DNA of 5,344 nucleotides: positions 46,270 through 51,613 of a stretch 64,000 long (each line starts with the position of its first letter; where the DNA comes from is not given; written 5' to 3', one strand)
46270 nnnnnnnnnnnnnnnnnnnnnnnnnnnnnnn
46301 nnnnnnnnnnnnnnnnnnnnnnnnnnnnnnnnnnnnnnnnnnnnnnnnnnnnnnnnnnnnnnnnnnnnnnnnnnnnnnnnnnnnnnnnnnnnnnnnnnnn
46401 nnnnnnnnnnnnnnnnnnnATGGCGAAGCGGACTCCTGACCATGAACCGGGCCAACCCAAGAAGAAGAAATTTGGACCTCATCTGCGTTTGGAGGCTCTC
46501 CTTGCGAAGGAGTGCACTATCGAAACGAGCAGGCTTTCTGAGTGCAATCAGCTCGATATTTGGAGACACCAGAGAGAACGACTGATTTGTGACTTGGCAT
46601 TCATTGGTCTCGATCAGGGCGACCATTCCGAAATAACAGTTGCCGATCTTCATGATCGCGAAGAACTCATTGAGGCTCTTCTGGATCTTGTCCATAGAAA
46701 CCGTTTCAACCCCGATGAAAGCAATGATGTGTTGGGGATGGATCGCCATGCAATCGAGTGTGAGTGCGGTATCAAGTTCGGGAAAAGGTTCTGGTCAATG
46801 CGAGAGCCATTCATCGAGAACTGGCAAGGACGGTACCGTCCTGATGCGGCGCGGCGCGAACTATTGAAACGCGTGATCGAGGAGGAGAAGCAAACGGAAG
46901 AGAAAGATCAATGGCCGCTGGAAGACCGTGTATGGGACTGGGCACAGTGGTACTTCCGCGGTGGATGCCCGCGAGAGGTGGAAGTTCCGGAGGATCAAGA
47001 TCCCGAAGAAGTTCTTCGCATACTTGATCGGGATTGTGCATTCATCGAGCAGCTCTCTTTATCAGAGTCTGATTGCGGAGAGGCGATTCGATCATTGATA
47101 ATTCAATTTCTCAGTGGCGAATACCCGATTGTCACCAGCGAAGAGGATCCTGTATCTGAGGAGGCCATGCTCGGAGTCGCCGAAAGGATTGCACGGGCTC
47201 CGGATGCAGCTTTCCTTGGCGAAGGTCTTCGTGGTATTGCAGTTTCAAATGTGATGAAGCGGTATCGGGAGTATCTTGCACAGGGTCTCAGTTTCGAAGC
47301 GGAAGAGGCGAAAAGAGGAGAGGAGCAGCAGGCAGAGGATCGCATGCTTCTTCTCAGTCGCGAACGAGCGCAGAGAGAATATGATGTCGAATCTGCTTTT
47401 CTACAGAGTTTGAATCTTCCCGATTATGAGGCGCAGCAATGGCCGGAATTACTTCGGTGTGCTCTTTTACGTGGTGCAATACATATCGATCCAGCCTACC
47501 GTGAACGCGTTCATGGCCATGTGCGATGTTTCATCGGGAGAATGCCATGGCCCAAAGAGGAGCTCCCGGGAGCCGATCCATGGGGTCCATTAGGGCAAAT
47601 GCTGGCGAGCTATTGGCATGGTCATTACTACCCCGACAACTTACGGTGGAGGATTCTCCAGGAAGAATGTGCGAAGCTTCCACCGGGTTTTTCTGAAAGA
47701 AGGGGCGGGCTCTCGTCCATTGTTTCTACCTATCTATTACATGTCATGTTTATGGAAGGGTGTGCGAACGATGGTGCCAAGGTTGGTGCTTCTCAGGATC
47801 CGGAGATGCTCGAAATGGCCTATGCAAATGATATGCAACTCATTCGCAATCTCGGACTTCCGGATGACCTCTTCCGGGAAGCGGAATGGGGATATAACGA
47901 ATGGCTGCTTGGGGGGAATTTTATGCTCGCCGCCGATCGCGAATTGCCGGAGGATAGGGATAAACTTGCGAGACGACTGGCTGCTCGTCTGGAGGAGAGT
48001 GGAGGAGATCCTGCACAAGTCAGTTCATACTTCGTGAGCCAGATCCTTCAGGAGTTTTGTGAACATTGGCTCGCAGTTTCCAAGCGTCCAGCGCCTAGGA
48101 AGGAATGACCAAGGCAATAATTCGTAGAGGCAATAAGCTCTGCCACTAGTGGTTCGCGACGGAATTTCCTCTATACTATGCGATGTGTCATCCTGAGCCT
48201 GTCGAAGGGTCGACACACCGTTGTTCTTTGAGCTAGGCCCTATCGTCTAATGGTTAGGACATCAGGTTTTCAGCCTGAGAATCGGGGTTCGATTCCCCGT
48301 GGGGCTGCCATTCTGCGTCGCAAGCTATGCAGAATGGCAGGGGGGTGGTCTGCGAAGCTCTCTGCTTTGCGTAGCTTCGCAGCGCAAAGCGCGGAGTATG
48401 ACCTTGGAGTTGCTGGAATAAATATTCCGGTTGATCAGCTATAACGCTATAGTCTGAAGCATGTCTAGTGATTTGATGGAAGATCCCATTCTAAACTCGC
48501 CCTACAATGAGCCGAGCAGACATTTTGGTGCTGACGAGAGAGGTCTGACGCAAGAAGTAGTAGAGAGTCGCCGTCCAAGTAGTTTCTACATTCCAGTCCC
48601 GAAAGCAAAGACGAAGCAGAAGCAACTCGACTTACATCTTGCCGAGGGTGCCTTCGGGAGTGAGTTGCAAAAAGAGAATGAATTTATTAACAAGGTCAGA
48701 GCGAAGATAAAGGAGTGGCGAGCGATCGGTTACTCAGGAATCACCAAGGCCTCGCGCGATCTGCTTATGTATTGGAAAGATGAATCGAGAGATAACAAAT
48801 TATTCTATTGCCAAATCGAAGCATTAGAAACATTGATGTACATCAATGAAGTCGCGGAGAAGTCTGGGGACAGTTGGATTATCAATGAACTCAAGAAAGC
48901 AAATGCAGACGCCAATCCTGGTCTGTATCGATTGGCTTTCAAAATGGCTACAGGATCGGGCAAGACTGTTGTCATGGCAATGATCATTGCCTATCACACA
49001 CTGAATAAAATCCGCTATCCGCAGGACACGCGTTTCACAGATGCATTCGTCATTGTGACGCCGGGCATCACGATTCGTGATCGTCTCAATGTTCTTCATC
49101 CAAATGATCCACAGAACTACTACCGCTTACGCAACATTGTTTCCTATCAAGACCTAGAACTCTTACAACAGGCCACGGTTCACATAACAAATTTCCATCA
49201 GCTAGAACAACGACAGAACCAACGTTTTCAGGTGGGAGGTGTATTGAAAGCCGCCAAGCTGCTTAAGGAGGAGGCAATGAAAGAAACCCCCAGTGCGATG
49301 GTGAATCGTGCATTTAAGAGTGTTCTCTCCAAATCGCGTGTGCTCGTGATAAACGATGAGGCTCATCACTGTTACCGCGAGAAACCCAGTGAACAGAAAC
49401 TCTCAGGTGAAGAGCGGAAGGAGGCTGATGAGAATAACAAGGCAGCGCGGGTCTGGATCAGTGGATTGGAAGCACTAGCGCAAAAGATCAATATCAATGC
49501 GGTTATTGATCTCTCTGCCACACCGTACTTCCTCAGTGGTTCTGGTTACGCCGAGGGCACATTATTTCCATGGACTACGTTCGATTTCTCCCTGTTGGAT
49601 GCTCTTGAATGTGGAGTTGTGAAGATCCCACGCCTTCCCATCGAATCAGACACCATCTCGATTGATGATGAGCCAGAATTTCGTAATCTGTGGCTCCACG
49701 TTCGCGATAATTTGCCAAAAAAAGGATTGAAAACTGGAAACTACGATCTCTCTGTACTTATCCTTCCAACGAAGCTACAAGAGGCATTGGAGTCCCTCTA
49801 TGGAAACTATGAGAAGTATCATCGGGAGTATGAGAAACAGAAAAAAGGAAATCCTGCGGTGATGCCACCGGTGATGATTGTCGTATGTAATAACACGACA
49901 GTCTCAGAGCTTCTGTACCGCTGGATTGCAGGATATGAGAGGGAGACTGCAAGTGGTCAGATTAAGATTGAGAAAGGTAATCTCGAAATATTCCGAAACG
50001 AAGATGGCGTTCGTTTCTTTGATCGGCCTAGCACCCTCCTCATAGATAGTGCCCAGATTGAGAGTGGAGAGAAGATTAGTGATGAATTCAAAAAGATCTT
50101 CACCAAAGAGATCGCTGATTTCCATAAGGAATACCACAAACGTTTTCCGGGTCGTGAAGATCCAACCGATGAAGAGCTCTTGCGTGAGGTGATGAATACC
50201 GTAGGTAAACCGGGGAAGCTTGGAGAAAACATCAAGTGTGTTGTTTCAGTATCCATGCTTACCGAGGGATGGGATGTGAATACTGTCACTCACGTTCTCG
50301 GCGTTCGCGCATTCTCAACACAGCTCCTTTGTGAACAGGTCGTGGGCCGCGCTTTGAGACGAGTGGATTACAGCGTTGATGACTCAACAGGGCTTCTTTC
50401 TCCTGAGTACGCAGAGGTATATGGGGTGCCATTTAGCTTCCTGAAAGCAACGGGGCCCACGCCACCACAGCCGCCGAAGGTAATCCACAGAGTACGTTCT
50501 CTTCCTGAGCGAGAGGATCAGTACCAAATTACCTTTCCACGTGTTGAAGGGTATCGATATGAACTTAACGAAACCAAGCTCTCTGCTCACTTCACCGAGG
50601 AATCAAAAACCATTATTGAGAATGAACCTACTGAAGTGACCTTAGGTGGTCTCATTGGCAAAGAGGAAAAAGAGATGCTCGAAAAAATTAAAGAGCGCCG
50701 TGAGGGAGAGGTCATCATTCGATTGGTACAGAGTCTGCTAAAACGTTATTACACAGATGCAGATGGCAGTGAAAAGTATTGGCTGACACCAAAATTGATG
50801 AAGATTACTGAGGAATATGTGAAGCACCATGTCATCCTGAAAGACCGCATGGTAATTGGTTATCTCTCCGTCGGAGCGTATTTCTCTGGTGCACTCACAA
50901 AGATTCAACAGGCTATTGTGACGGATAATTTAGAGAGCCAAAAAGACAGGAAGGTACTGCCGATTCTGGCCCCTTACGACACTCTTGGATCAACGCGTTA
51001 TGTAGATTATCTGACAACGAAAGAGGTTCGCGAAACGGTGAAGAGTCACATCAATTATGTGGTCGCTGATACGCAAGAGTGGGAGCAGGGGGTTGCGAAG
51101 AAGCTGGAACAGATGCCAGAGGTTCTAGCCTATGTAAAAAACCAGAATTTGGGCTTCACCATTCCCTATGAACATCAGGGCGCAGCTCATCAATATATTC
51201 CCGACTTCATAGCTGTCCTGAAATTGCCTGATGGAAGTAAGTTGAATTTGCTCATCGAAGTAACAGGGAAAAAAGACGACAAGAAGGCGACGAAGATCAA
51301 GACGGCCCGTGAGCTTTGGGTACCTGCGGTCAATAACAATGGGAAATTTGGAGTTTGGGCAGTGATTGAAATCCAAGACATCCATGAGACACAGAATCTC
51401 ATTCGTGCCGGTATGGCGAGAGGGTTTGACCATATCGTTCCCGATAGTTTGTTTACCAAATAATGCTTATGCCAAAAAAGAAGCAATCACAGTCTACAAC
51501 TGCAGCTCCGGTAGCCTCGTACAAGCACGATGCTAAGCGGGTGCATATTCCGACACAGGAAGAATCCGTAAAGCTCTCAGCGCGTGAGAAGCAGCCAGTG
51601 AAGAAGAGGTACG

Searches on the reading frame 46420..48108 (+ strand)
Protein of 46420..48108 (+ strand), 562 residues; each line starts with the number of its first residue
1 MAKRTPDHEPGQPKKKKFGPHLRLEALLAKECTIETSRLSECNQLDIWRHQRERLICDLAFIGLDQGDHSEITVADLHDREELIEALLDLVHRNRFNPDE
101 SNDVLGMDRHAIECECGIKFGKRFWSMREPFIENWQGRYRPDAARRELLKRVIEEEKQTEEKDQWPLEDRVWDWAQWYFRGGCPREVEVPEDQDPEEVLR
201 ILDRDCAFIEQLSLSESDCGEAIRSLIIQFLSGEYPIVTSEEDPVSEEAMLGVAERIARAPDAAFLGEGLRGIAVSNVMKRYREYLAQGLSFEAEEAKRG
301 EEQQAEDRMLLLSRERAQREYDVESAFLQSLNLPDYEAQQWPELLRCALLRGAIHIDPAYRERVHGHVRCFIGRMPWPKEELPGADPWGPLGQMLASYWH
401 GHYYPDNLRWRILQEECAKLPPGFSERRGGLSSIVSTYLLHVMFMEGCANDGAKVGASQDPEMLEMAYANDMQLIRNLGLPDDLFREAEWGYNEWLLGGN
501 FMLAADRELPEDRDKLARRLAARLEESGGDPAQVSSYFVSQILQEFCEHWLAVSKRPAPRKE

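Call 9: search_protein_families(library=pfam, proteins=[window:46420-48108:+])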
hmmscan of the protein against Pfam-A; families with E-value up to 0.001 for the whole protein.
window:46420-48108:+ (562 aa): 0 families

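Call 25: find_homologous_proteins(query=window:46420-48108:+)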
Query window:46420-48108:+ (562 aa): 2 proteins with E <= 0.001 among 8000 candidates.
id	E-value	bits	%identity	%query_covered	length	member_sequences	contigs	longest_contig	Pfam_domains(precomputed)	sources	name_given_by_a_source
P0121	0.0e+0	1307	100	100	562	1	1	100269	-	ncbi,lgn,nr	ncbi:MAG: hypothetical protein PHH13_00820 [Candidatus Peribacteraceae bacterium]|nr:hypothetical pr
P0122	9.4e-163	561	49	99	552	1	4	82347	-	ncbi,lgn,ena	-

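Call 26: find_encoding_contigs(protein=P0122, flank=10000, max_places=4)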
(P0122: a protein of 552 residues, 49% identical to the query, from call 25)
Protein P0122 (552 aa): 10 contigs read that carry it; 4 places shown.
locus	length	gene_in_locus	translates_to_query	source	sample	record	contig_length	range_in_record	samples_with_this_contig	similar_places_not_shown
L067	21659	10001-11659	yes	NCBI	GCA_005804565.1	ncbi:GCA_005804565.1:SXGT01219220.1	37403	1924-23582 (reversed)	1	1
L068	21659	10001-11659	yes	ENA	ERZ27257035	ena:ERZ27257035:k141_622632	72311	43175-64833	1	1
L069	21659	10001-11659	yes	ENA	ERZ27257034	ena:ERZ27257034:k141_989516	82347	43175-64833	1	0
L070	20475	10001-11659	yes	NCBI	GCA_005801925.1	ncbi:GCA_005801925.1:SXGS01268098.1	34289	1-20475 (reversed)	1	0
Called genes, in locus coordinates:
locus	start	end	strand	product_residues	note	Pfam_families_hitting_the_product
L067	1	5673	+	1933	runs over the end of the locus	PF01731:Arylesterase (faint), PF08450:SGL (faint), PF25021:TEN_NHL (faint), PF17170:DUF5128 (faint), PF16755:Beta-prop_NUP159_NUP214 (faint), PF08816:Ivy (faint), PF10282:Lactonase (weak), PF01436:NHL (weak)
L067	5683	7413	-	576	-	PF13565:HTH_32 (weak)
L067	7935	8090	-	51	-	-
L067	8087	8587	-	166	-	PF09970:DUF2204 (faint), PF19502:DUF6036 (faint), PF08843:AbiEii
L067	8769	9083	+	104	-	-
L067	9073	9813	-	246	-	PF03372:Exo_endo_phos (weak)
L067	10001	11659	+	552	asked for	-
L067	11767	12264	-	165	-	PF11188:DUF2975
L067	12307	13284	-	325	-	PF03575:Peptidase_S51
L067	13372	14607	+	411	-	PF00070:Pyr_redox (faint), PF00890:FAD_binding_2, PF01266:DAO (weak), PF01494:FAD_binding_3 (weak), PF03486:HI0933_like, PF07992:Pyr_redox_2 (weak), PF12831:FAD_oxidored, PF22780:HI0933_like_1st, +3 more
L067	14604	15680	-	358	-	PF00089:Trypsin, PF13365:Trypsin_2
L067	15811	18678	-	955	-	PF01839:FG-GAP (faint), PF13517:FG-GAP_3, PF13205:Big_5, PF00395:SLH (faint)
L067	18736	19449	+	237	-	PF20260:PUA_4 (weak), PF04452:Methyltrans_RNA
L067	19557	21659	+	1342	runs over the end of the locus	?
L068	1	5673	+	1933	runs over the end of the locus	PF01731:Arylesterase (faint), PF08450:SGL (faint), PF25021:TEN_NHL (faint), PF17170:DUF5128 (faint), PF16755:Beta-prop_NUP159_NUP214 (faint), PF08816:Ivy (faint), PF10282:Lactonase (weak), PF01436:NHL (weak)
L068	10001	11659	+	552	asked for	-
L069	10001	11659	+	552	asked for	-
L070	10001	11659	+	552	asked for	-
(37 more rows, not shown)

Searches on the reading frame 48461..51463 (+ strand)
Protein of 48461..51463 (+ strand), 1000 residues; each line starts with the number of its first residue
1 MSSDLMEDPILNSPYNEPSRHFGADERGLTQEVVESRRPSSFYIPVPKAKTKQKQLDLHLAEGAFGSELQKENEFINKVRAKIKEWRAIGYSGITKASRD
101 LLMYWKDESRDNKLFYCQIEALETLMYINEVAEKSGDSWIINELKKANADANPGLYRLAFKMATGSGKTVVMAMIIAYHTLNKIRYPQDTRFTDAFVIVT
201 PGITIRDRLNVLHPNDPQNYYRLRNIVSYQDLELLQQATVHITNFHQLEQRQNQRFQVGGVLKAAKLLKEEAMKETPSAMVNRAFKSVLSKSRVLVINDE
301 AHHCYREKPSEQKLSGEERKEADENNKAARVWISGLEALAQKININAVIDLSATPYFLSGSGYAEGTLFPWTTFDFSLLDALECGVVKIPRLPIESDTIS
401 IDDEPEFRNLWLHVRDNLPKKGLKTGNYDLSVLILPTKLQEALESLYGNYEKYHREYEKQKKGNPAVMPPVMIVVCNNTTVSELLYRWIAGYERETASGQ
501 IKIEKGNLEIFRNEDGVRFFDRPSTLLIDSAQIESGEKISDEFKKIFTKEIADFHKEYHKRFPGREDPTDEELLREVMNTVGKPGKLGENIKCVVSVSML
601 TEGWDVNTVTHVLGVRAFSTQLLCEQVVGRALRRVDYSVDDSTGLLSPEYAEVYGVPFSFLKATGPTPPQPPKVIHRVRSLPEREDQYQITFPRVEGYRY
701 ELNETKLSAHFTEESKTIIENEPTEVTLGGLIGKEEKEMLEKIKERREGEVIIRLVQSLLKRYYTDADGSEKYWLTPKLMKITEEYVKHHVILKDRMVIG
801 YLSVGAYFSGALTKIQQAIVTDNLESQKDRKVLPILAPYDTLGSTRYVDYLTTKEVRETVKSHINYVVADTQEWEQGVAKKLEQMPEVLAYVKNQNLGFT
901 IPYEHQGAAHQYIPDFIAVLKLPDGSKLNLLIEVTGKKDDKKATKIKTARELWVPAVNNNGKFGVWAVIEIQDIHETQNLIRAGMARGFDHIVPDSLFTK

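Call 9: search_protein_families(library=pfam, proteins=[window:48461-51463:+])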
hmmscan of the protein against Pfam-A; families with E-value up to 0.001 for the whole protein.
window:48461-51463:+ (1000 aa): 1 family
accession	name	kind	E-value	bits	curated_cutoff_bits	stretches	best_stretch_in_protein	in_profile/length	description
PF04851.21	ResIII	-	1.5e-12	48.2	22.5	1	113-356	3-163/164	Type III restriction enzyme, res subunit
